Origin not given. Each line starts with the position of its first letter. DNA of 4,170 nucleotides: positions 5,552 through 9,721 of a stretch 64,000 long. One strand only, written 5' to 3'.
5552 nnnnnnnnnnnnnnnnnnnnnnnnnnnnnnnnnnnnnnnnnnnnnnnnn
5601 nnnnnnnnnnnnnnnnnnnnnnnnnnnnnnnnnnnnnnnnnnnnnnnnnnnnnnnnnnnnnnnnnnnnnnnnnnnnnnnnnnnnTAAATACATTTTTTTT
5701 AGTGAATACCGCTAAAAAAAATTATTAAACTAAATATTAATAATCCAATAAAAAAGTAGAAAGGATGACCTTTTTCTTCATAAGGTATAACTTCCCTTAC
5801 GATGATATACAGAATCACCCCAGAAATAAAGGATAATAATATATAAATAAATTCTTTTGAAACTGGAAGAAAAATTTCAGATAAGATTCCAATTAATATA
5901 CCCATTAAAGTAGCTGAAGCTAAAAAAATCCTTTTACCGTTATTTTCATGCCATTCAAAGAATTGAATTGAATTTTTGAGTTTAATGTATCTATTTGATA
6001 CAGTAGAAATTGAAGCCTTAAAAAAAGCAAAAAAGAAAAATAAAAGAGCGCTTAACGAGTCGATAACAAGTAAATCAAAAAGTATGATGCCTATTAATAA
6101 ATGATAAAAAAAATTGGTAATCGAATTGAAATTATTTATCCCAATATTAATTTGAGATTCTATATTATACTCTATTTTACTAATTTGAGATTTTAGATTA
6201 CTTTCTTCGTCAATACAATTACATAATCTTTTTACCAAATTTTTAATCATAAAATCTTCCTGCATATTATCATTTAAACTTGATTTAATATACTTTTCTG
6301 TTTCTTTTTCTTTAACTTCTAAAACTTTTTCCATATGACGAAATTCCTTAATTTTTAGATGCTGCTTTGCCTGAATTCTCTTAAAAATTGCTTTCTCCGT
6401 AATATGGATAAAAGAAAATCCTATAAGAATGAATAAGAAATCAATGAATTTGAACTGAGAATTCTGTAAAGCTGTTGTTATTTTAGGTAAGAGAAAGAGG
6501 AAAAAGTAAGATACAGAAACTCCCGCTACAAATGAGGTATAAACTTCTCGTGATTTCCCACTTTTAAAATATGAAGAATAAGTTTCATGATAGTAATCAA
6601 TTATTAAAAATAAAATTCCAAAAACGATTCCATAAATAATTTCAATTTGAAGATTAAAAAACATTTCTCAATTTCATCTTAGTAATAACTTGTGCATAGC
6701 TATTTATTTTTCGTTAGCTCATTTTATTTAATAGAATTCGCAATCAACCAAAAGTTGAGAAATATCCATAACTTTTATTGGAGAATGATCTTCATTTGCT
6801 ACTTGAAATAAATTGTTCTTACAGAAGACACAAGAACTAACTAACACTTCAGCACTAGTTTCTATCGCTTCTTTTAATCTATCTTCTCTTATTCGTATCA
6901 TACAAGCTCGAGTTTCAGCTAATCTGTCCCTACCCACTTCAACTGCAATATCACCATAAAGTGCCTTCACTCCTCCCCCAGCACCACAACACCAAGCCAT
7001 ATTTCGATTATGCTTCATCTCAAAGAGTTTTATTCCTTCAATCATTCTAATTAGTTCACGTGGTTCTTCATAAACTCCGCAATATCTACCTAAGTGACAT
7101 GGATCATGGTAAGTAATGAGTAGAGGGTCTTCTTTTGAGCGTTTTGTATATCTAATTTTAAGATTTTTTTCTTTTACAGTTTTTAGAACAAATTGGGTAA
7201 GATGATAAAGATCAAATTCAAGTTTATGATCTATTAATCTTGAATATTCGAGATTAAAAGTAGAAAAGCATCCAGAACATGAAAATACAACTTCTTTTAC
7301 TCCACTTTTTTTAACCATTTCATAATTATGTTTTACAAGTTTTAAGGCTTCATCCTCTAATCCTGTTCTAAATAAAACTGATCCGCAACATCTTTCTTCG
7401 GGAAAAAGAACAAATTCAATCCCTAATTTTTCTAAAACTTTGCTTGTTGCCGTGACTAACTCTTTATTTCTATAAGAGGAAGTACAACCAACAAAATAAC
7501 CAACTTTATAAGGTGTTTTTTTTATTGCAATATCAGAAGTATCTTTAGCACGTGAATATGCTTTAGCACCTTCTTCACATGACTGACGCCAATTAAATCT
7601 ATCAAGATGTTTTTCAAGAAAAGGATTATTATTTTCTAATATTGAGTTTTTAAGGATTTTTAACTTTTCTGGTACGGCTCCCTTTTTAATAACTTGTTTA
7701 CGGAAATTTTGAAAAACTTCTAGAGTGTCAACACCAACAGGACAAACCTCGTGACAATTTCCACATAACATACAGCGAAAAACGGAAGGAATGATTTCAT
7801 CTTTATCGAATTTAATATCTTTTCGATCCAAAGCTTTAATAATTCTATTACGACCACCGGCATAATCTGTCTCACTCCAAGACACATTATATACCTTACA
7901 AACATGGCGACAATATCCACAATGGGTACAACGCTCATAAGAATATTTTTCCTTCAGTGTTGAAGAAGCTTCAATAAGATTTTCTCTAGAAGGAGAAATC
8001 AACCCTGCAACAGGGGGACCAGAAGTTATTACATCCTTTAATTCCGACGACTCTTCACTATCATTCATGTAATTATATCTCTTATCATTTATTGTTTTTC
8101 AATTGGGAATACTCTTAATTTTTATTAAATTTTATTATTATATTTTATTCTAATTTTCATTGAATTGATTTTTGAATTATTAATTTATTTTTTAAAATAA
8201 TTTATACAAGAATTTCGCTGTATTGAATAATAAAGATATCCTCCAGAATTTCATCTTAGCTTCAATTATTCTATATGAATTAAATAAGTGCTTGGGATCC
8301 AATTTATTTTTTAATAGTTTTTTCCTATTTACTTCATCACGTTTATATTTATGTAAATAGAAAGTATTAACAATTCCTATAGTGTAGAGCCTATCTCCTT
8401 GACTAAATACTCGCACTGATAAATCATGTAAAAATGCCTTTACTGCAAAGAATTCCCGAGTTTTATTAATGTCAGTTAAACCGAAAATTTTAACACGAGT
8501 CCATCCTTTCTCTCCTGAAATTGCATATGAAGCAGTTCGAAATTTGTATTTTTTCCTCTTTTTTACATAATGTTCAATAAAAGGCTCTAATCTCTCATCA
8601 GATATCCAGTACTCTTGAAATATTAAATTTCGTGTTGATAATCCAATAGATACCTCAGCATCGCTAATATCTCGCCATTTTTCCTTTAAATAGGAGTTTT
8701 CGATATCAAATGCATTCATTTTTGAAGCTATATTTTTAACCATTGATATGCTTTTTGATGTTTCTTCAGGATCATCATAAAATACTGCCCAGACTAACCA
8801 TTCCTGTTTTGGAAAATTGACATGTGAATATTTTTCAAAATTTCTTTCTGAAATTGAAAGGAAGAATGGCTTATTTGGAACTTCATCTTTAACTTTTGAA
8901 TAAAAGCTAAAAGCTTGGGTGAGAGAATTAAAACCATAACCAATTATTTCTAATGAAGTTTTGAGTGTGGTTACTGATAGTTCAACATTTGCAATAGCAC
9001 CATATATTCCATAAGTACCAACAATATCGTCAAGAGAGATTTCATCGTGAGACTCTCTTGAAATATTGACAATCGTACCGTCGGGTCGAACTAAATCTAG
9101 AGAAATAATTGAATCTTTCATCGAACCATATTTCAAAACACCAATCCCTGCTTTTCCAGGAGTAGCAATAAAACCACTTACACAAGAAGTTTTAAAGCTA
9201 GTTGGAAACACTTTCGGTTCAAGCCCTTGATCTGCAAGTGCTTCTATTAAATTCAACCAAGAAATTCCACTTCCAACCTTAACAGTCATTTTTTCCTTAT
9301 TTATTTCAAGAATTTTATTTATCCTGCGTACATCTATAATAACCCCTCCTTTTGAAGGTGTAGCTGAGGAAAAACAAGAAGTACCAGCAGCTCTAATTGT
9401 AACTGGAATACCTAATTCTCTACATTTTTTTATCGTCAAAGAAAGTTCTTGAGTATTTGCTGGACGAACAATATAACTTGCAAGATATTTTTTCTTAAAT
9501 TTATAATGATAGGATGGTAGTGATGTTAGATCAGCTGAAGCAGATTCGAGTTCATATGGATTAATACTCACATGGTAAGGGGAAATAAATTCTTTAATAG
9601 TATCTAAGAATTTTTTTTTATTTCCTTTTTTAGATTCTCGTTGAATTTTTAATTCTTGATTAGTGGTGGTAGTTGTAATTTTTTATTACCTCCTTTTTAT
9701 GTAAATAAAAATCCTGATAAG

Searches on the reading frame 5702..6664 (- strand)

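Call 43: search_protein_families(library=pfam, proteins=[window:5702-6664:-], max_evalue=0.0001)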
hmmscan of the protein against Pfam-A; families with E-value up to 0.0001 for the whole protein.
window:5702-6664:- (321 aa): 1 family
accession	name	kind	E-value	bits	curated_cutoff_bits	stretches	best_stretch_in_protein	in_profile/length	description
PF02535.28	Zip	-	3.5e-08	33.5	35.1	1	9-314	8-310/323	ZIP Zinc transporter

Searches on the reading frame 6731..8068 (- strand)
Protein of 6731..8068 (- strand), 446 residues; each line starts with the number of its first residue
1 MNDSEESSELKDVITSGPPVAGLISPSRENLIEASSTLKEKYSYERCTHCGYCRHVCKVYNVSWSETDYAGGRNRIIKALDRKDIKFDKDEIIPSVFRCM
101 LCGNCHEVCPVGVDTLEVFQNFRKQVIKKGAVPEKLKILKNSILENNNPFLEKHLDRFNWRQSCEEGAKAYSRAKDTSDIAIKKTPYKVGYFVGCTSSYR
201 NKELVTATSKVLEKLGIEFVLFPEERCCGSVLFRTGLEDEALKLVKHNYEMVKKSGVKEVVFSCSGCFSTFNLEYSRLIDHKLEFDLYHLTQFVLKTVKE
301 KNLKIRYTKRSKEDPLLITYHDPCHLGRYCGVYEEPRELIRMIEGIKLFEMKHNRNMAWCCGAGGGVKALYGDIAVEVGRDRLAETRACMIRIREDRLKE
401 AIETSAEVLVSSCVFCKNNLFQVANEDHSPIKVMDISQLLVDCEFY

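Call 43: search_protein_families(library=pfam, proteins=[window:6731-8068:-], max_evalue=0.0001)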
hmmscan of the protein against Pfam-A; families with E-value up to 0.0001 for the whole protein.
window:6731-8068:- (446 aa): 8 families
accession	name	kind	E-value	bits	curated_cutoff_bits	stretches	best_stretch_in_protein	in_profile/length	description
PF02754.22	CCG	-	5e-32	110.3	20.6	2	189-271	1-84/85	Cysteine-rich domain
PF13183.11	Fer4_8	-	5.2e-12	46.6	27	1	45-113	3-68/68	4Fe-4S dicluster domain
PF13534.11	Fer4_17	-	1.2e-08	35.8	22.2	1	46-114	1-61/61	4Fe-4S dicluster domain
PF12838.12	Fer4_7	-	2.4e-08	34.7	27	1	46-113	1-52/52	4Fe-4S dicluster domain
PF00037.32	Fer4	-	2.4e-07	30.7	21.1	0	98-113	7-22/24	4Fe-4S binding domain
PF13187.11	Fer4_9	-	7.8e-06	26.3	27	1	46-112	1-50/52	4Fe-4S dicluster domain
PF12797.12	Fer4_2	-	1.4e-05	25.2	24.5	0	42-58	5-21/22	4Fe-4S binding domain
PF13237.11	Fer4_10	-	5.4e-05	23.5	25.5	0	42-110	4-53/53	4Fe-4S dicluster domain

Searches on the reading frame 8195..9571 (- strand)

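Call 43: search_protein_families(library=pfam, proteins=[window:8195-9571:-], max_evalue=0.0001)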
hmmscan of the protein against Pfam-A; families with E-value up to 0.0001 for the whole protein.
window:8195-9571:- (459 aa): 1 family
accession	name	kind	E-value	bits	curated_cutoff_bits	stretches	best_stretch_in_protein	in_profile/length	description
PF01565.28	FAD_binding_4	-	2.8e-33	115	26.4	1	32-171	2-139/139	FAD binding domain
